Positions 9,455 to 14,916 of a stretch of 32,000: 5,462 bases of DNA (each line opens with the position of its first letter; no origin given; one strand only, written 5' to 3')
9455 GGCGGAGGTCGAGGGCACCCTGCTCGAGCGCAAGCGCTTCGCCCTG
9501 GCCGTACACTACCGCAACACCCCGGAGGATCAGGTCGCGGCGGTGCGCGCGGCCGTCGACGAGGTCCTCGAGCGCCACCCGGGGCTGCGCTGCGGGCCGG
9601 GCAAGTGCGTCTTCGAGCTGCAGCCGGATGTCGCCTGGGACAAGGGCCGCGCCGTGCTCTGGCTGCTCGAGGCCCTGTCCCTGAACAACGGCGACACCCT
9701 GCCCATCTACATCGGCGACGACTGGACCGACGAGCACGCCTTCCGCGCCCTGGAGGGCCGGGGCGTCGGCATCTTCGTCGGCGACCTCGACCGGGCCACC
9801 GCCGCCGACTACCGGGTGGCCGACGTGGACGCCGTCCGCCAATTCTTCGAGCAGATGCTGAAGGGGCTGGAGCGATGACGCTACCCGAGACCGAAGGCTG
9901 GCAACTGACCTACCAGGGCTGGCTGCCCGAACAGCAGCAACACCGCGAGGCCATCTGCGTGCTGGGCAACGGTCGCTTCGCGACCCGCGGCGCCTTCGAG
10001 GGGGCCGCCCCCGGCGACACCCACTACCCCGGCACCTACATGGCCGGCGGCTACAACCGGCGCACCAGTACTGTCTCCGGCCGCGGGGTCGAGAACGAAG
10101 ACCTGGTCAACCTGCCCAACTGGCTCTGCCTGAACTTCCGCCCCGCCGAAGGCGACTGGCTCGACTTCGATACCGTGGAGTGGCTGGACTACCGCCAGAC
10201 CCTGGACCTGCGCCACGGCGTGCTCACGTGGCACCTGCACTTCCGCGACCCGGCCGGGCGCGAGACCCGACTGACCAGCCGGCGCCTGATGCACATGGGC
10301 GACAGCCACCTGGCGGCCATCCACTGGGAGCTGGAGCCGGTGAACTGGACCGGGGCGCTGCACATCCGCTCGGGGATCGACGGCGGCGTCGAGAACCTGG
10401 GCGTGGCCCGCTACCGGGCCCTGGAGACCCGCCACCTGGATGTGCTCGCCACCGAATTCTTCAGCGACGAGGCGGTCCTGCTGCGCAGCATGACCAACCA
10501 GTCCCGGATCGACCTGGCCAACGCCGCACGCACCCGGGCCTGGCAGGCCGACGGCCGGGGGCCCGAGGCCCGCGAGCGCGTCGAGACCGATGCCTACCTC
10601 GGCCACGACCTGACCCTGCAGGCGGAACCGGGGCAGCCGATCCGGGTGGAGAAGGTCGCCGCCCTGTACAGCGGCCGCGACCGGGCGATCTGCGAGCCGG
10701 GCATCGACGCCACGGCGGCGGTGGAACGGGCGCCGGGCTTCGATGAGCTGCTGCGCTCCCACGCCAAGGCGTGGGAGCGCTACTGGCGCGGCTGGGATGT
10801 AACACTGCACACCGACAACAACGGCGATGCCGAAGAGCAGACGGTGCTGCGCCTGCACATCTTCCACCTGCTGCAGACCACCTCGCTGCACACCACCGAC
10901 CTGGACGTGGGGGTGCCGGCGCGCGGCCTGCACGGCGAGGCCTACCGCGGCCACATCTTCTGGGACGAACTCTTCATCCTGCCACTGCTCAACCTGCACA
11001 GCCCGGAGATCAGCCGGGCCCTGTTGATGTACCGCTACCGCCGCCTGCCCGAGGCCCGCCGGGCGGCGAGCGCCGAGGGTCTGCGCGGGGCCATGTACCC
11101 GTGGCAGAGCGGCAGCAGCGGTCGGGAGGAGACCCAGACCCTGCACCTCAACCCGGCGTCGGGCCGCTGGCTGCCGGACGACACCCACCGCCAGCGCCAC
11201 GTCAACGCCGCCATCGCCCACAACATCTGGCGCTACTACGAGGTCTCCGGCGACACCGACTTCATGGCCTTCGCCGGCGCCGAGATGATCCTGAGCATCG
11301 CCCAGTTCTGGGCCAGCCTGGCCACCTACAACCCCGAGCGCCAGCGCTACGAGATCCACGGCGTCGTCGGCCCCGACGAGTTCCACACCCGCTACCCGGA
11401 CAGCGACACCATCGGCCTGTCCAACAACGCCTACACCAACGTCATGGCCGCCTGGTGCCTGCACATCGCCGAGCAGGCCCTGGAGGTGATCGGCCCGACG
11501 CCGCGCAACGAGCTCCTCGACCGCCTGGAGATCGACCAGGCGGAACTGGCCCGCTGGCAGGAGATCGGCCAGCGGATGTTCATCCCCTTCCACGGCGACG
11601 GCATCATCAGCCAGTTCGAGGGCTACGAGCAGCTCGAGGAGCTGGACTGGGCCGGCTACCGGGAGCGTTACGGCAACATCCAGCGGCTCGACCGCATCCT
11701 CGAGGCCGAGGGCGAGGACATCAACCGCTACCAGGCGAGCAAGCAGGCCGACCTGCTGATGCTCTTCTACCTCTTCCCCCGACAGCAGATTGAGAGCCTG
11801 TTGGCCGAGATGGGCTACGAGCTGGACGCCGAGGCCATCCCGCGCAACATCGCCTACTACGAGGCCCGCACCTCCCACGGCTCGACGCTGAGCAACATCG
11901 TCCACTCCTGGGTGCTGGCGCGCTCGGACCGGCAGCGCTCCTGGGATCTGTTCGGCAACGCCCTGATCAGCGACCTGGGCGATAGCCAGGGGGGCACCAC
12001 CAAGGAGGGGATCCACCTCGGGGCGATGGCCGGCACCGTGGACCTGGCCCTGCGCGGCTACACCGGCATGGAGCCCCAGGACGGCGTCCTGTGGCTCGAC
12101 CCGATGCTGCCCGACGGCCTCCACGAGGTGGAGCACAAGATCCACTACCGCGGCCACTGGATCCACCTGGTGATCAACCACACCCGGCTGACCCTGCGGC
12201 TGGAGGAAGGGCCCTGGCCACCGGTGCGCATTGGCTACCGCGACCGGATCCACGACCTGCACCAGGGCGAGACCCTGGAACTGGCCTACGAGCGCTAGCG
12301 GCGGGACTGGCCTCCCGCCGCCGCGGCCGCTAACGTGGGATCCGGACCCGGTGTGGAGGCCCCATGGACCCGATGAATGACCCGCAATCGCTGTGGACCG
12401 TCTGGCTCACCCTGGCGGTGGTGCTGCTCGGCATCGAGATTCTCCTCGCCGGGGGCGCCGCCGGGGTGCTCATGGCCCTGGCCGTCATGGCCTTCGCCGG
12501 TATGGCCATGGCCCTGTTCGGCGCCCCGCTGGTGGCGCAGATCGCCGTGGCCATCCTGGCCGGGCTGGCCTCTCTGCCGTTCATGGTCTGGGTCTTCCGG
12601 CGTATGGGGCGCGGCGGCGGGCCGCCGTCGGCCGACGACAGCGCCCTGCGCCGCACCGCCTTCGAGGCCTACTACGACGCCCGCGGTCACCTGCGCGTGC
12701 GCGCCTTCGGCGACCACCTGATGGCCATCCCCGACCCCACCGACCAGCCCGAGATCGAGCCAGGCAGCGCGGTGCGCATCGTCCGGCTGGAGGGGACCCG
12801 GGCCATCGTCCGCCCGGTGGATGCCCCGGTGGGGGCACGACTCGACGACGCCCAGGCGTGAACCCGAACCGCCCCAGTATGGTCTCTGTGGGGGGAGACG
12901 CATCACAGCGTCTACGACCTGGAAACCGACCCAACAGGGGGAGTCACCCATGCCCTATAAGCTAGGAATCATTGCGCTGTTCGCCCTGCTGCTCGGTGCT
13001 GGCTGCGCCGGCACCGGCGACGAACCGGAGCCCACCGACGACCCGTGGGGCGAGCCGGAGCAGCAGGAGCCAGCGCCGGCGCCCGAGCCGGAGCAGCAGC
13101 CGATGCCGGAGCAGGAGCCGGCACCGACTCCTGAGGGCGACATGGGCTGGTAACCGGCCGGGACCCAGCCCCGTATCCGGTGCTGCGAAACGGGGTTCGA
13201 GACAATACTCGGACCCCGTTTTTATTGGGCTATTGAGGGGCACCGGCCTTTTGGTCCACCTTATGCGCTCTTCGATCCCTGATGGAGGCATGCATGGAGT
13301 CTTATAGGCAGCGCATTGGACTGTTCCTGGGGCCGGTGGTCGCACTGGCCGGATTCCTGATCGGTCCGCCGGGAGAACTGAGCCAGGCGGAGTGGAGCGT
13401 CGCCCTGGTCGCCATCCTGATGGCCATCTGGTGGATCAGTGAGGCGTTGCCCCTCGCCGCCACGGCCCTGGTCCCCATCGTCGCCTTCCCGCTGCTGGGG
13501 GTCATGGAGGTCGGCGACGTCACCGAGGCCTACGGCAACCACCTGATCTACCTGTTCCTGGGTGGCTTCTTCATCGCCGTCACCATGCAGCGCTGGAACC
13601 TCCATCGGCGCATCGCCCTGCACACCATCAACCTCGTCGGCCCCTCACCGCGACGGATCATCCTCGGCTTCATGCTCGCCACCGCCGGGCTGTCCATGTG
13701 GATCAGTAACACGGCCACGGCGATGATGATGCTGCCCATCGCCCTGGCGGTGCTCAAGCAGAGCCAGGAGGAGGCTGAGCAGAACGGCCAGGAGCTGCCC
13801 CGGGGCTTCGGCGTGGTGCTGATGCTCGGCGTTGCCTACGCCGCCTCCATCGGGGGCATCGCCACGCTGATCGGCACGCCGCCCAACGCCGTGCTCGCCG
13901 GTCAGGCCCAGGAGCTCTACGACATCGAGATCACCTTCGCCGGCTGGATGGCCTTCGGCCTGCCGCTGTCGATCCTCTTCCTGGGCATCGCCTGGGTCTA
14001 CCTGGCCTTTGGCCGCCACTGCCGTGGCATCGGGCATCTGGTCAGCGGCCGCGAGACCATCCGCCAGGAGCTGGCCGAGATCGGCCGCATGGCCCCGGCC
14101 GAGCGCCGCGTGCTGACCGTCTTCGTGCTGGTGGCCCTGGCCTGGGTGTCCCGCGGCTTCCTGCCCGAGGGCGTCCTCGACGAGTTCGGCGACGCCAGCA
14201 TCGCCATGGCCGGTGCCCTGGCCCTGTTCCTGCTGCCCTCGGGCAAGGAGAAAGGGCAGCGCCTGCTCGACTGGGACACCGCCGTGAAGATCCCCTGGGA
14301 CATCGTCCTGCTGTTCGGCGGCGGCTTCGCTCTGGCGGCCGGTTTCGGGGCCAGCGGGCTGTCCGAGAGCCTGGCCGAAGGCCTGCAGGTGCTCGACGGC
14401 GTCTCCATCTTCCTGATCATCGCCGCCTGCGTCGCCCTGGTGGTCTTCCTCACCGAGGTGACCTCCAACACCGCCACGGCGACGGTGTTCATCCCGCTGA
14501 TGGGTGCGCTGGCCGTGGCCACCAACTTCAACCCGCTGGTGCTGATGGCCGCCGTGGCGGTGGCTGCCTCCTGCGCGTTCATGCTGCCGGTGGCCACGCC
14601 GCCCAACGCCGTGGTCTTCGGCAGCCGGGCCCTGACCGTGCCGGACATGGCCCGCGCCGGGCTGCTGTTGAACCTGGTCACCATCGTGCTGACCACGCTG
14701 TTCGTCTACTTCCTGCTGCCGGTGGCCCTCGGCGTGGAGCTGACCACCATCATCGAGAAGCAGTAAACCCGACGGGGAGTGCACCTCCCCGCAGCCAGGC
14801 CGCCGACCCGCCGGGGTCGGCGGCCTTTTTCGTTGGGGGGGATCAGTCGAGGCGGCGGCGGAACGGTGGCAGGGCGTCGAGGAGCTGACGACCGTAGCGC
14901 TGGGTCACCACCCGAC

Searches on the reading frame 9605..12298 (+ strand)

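Call 12: search_protein_families(library=pfam, proteins=[window:9605-12298:+], max_evalue=0.00001)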
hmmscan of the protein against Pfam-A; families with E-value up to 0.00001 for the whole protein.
window:9605-12298:+ (897 aa): 3 families
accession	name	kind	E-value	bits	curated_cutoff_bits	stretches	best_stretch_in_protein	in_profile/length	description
PF03632.21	Glyco_hydro_65m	-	7.1e-134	446.9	27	1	416-812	1-370/371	Glycosyl hydrolase family 65 central catalytic domain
PF03636.21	Glyco_hydro_65N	-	1.2e-68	231.8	26.6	1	102-358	1-233/233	Glycosyl hydrolase family 65, N-terminal domain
PF03633.20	Glyco_hydro_65C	-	2.2e-15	56.6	22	1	822-884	1-61/62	Glycosyl hydrolase family 65, C-terminal domain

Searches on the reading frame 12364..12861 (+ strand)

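Call 12: search_protein_families(library=pfam, proteins=[window:12364-12861:+], max_evalue=0.00001)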
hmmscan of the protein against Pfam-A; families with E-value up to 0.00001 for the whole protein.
window:12364-12861:+ (165 aa): 1 family
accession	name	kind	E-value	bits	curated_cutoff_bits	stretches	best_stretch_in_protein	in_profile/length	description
PF01957.25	NfeD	-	2.7e-06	27.9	29.1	1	107-151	16-57/57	NfeD-like C-terminal, partner-binding domain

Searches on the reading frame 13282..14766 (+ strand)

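Call 12: search_protein_families(library=pfam, proteins=[window:13282-14766:+], max_evalue=0.00001)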
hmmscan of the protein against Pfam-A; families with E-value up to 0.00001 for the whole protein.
window:13282-14766:+ (494 aa): 2 families
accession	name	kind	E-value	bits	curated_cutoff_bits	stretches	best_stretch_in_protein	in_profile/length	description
PF00939.25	Na_sulph_symp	-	4.9e-75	253.8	27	1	16-475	9-462/472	Sodium:sulfate symporter transmembrane region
PF03600.22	CitMHS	-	3.2e-61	207.7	31.9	1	49-420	2-330/336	Citrate transporter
